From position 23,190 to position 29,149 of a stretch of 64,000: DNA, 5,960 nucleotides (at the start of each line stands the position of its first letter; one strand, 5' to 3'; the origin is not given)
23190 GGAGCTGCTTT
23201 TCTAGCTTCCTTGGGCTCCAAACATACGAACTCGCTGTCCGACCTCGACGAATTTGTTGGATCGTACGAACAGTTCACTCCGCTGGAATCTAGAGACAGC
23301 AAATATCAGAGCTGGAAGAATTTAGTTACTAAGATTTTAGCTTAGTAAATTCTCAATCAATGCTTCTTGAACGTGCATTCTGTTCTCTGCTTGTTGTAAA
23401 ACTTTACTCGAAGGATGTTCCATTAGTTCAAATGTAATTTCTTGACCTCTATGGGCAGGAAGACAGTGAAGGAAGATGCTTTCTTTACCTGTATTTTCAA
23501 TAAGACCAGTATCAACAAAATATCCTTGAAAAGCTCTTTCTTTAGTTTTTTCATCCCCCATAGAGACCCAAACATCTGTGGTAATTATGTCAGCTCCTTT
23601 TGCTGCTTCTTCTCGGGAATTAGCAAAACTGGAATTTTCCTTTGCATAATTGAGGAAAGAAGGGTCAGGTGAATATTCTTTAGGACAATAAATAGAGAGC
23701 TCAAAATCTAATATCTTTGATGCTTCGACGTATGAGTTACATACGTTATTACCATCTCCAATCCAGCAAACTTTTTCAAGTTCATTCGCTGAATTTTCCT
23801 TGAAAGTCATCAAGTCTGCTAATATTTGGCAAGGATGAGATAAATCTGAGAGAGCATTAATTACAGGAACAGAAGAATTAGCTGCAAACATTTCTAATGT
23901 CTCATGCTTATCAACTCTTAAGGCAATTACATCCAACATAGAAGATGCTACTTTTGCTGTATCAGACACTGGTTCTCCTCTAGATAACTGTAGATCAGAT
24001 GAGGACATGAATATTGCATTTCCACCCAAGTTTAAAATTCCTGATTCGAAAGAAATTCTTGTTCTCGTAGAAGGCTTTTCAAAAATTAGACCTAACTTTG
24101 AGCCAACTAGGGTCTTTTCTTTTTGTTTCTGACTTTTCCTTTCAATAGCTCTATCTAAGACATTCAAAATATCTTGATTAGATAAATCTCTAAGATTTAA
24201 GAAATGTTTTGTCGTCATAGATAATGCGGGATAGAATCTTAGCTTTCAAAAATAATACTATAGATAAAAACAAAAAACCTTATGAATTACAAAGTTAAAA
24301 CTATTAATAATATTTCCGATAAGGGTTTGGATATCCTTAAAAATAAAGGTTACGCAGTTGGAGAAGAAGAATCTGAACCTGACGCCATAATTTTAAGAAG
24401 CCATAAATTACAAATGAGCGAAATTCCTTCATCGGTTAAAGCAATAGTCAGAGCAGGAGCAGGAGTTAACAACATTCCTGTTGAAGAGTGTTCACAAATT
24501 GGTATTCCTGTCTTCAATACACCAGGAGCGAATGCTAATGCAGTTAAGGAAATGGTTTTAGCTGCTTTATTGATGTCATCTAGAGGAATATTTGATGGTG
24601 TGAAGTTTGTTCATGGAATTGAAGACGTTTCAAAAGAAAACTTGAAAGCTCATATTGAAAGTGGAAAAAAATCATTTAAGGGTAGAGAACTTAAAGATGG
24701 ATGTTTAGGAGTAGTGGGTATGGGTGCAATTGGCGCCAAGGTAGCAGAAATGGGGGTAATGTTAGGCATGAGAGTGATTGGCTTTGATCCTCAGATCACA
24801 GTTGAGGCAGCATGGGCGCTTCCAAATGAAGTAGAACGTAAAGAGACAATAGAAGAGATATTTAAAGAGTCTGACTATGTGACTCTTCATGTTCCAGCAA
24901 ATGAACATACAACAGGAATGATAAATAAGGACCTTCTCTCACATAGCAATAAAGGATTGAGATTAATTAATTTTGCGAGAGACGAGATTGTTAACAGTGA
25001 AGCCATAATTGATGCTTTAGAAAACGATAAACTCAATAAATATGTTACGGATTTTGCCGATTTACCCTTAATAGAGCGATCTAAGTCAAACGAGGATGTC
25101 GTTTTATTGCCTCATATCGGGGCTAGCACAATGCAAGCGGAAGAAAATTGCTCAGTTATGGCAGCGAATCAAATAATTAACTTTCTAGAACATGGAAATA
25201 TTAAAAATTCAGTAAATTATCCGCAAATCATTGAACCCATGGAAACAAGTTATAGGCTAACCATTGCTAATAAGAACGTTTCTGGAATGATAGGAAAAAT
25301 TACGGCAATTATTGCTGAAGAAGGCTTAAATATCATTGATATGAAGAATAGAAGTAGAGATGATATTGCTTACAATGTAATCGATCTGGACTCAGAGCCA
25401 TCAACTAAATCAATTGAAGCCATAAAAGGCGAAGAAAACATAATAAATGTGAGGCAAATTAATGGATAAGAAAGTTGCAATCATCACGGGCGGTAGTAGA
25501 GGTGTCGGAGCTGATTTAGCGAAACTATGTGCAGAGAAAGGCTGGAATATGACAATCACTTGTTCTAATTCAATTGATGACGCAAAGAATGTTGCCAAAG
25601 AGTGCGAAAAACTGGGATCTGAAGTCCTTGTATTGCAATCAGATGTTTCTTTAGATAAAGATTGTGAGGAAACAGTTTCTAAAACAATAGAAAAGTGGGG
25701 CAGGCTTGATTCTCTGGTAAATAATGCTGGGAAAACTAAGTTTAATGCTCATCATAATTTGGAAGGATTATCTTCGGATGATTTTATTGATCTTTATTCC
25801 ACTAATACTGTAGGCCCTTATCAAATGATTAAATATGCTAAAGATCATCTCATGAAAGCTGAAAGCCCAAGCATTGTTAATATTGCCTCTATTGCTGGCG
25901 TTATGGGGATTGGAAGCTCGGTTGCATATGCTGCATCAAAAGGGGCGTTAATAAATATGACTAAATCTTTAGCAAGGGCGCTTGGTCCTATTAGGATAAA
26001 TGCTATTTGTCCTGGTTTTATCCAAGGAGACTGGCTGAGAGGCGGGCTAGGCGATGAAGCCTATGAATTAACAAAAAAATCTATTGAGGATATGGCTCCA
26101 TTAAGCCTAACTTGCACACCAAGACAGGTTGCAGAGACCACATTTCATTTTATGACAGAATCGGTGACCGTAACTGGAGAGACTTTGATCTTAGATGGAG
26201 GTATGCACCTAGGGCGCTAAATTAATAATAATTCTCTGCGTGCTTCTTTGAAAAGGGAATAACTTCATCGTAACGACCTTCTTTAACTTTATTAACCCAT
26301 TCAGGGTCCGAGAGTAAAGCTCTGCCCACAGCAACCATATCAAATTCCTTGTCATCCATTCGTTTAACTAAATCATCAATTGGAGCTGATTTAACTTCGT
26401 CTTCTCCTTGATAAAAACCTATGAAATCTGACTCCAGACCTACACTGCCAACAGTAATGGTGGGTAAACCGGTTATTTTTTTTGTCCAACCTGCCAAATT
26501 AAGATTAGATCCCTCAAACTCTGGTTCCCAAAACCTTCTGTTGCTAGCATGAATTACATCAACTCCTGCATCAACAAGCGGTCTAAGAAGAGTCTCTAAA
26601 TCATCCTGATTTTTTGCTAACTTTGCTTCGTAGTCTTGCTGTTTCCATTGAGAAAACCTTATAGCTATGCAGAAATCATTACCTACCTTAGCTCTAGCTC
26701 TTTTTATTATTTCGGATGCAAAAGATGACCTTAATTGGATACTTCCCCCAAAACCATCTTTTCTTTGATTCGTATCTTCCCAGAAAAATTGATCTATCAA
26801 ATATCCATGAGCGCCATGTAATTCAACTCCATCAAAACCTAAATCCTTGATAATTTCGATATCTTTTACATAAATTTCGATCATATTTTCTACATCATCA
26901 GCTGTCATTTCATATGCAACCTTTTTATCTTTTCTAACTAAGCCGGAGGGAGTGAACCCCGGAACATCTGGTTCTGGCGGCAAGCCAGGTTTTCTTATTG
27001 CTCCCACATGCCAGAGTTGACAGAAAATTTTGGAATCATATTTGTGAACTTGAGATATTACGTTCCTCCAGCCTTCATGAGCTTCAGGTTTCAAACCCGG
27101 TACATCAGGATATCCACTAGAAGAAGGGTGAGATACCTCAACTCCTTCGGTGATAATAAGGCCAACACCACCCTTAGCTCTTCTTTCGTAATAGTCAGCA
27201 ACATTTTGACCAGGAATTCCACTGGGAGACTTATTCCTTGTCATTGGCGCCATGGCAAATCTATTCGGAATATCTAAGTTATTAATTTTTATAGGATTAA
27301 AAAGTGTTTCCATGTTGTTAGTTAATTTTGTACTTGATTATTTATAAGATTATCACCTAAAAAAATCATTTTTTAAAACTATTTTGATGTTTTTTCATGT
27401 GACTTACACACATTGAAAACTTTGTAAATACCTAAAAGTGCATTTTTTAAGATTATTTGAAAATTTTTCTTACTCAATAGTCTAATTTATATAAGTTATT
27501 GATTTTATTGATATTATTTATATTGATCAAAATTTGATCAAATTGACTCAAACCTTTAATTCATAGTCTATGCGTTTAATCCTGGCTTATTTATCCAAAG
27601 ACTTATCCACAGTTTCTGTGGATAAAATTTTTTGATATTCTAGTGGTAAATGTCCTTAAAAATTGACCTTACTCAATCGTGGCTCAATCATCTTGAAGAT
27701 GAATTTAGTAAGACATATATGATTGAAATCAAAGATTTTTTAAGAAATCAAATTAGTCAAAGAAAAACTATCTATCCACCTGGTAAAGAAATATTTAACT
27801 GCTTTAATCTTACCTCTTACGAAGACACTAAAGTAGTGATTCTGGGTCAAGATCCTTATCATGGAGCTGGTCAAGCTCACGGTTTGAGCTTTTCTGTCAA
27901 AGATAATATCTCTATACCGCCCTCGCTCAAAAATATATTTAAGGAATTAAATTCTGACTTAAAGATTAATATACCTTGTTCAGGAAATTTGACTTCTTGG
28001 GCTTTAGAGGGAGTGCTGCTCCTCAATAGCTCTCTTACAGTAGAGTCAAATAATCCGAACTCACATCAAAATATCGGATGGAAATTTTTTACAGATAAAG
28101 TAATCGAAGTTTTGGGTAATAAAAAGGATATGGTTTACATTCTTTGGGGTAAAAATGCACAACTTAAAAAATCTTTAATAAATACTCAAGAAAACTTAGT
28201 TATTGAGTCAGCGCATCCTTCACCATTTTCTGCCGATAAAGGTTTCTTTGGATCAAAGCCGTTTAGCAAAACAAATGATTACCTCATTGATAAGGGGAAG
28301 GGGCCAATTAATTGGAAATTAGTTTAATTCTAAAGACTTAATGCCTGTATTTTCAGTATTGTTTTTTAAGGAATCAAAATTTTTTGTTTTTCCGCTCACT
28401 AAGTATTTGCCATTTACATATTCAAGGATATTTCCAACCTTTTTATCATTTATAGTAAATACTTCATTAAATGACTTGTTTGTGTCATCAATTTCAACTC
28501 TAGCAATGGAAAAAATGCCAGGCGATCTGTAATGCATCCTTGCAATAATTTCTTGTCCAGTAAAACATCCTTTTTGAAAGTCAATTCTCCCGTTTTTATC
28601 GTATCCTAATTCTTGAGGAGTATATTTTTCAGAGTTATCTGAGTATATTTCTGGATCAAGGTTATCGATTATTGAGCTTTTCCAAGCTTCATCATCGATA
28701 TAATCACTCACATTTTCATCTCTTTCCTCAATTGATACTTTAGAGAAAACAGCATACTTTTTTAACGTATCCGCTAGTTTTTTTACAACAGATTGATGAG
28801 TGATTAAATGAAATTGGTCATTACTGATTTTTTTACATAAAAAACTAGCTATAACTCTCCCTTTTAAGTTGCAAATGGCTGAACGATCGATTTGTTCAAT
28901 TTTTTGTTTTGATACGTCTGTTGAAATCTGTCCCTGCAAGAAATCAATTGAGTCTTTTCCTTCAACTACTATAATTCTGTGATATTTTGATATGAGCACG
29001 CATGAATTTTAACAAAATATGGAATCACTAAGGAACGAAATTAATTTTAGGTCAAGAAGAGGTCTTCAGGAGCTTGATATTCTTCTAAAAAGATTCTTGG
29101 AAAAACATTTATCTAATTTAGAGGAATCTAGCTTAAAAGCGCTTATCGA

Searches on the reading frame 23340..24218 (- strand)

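Call 80: search_protein_families(library=pfam, proteins=[window:23340-24218:-], max_evalue=0.00001)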
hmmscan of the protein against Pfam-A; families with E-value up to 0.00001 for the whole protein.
window:23340-24218:- (293 aa): 2 families
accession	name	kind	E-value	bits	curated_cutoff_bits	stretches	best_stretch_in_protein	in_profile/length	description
PF02729.26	OTCace_N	-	1.9e-47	161.5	29.9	1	4-141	1-148/148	Aspartate/ornithine carbamoyltransferase, carbamoyl-P binding domain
PF00185.30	OTCace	-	2.5e-44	151.5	29.4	1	149-289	4-155/157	Aspartate/ornithine carbamoyltransferase, Asp/Orn binding domain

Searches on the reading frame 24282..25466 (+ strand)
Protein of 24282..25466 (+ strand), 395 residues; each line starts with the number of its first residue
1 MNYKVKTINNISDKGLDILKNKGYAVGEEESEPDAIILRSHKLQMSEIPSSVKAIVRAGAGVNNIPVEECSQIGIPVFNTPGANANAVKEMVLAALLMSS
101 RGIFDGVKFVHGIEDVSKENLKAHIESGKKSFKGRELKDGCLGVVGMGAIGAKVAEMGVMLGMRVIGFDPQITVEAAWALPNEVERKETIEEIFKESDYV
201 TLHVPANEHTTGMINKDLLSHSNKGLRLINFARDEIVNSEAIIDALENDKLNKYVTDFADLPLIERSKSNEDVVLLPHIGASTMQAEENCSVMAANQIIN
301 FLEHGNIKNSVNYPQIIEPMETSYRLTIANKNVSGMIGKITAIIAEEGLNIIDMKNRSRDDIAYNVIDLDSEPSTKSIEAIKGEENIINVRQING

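Call 80: search_protein_families(library=pfam, proteins=[window:24282-25466:+], max_evalue=0.00001)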
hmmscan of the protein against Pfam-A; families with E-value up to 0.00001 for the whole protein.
window:24282-25466:+ (395 aa): 3 families
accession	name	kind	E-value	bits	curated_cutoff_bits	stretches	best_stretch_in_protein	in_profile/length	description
PF02826.25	2-Hacid_dh_C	-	9.2e-36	123.3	25.1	1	121-280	18-178/178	D-isomer specific 2-hydroxyacid dehydrogenase, NAD binding domain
PF00389.36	2-Hacid_dh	-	6.2e-17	62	24.6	1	34-312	41-134/134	D-isomer specific 2-hydroxyacid dehydrogenase, catalytic domain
PF03446.21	NAD_binding_2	-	2.1e-07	31.5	21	1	142-251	2-112/161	NAD binding domain of 6-phosphogluconate dehydrogenase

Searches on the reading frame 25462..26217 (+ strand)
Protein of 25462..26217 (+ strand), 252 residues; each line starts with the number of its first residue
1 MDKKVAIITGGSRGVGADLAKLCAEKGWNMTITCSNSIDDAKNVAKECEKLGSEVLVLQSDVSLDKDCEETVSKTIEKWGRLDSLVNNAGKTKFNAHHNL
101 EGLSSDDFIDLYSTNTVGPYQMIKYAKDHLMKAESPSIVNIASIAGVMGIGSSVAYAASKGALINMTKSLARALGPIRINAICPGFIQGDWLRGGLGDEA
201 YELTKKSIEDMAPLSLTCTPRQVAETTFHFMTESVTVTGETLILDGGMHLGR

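Call 81: search_protein_families(library=pfam, proteins=[window:25462-26217:+], max_evalue=0.00001)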
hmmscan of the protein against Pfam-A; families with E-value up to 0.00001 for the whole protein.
window:25462-26217:+ (252 aa): 4 families
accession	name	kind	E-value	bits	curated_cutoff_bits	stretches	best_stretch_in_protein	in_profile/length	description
PF13561.12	adh_short_C2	-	1.2e-49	169.4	27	1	13-249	6-236/236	Enoyl-(Acyl carrier protein) reductase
PF00106.31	adh_short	-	5.1e-47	160.3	26.6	1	4-190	1-185/195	short chain dehydrogenase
PF08659.16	KR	-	4.7e-11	43.4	22.6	1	7-162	4-155/180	KR domain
PF23441.1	SDR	-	9.6e-06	25.6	27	0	120-250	127-257/258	SDR-like rossmann domain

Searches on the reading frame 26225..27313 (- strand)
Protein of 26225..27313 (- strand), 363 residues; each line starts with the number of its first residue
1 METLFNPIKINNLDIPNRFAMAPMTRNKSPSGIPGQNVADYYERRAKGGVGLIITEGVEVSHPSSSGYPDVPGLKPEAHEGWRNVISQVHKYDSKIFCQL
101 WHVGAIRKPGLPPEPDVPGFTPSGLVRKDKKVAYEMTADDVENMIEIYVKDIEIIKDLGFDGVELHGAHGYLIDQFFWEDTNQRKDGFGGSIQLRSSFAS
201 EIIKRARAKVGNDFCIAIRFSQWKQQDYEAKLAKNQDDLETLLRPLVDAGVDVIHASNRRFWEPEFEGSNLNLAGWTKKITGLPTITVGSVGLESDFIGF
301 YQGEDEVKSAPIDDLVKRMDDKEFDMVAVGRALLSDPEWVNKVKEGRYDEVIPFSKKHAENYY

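Call 81: search_protein_families(library=pfam, proteins=[window:26225-27313:-], max_evalue=0.00001)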
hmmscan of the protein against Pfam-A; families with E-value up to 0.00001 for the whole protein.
window:26225-27313:- (363 aa): 1 family
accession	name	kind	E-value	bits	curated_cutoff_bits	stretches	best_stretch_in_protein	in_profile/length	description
PF00724.26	Oxidored_FMN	-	7.5e-62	210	27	1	4-350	2-342/342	NADH:flavin oxidoreductase / NADH oxidase family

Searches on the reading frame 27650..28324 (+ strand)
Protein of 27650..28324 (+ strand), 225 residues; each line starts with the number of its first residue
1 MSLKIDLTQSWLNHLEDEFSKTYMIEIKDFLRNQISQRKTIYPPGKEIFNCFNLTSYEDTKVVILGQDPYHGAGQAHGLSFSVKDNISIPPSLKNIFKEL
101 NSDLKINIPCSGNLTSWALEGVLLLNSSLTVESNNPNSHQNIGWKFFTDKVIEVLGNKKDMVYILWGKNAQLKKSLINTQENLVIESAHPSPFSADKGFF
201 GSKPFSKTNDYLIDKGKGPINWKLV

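Call 81: search_protein_families(library=pfam, proteins=[window:27650-28324:+], max_evalue=0.00001)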
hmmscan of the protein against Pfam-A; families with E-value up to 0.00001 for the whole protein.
window:27650-28324:+ (225 aa): 1 family
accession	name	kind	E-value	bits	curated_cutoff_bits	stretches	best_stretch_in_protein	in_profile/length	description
PF03167.25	UDG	-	3e-14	53.7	24.3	1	57-212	6-140/141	Uracil DNA glycosylase superfamily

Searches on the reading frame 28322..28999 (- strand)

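Call 81: search_protein_families(library=pfam, proteins=[window:28322-28999:-], max_evalue=0.00001)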
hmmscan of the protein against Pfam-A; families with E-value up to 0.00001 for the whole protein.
window:28322-28999:- (226 aa): 1 family
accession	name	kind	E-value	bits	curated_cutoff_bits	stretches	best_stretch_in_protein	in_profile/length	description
PF01571.26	GCV_T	-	3.6e-08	33.4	25.6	1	10-97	51-138/255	Aminomethyltransferase folate-binding domain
